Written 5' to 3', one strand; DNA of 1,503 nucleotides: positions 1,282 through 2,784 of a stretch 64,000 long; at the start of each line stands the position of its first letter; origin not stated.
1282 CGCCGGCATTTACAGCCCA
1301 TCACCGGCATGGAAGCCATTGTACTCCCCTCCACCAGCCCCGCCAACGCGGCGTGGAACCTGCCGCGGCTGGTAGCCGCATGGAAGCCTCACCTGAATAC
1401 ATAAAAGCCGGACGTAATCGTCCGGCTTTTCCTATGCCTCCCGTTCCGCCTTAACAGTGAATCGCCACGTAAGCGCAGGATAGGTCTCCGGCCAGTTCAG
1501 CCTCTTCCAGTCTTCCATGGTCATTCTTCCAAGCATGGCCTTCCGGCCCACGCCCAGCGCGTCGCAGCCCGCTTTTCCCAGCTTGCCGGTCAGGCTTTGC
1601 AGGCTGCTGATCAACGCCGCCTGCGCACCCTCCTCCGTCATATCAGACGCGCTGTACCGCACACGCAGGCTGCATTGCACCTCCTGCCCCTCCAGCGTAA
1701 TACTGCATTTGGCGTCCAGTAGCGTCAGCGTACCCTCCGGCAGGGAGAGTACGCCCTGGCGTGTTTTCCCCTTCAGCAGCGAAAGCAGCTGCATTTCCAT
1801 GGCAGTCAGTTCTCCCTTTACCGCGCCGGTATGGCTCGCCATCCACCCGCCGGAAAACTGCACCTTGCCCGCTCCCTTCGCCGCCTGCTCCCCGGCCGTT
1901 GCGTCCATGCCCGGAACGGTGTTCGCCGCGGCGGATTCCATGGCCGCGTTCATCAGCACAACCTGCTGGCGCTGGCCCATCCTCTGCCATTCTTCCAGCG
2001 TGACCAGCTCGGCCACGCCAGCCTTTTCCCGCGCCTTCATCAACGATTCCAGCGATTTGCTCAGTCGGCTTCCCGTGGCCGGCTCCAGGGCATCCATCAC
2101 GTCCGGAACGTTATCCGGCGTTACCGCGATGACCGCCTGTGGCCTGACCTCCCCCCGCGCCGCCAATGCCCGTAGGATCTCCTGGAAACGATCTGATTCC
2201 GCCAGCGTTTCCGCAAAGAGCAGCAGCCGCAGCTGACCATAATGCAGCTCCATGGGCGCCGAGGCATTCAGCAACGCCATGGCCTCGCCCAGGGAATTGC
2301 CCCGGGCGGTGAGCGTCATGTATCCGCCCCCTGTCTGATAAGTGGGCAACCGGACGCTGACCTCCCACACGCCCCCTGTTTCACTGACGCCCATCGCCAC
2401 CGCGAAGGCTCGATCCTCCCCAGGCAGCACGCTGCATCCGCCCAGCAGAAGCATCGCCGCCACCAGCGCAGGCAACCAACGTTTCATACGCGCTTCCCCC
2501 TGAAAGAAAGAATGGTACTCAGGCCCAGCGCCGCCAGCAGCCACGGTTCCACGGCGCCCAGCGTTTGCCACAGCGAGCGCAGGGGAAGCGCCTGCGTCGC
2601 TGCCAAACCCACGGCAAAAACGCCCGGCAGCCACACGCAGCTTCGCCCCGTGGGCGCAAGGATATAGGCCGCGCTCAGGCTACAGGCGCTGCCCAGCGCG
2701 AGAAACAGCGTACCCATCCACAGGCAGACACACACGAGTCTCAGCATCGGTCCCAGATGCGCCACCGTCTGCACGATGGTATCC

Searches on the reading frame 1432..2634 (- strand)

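Call 30: search_protein_families(library=pfam, proteins=[window:1432-2634:-], max_evalue=0.001)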
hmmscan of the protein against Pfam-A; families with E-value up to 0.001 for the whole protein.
window:1432-2634:- (400 aa): 2 families
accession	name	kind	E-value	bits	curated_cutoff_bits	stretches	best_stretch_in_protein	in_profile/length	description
PF25198.1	Spore_GerAC_N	-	2e-17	64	27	1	73-215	6-157/176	Spore germination protein N-terminal domain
PF05504.16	Spore_GerAC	-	1e-05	26.2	23.6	0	273-397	12-162/167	Spore germination B3/ GerAC like, C-terminal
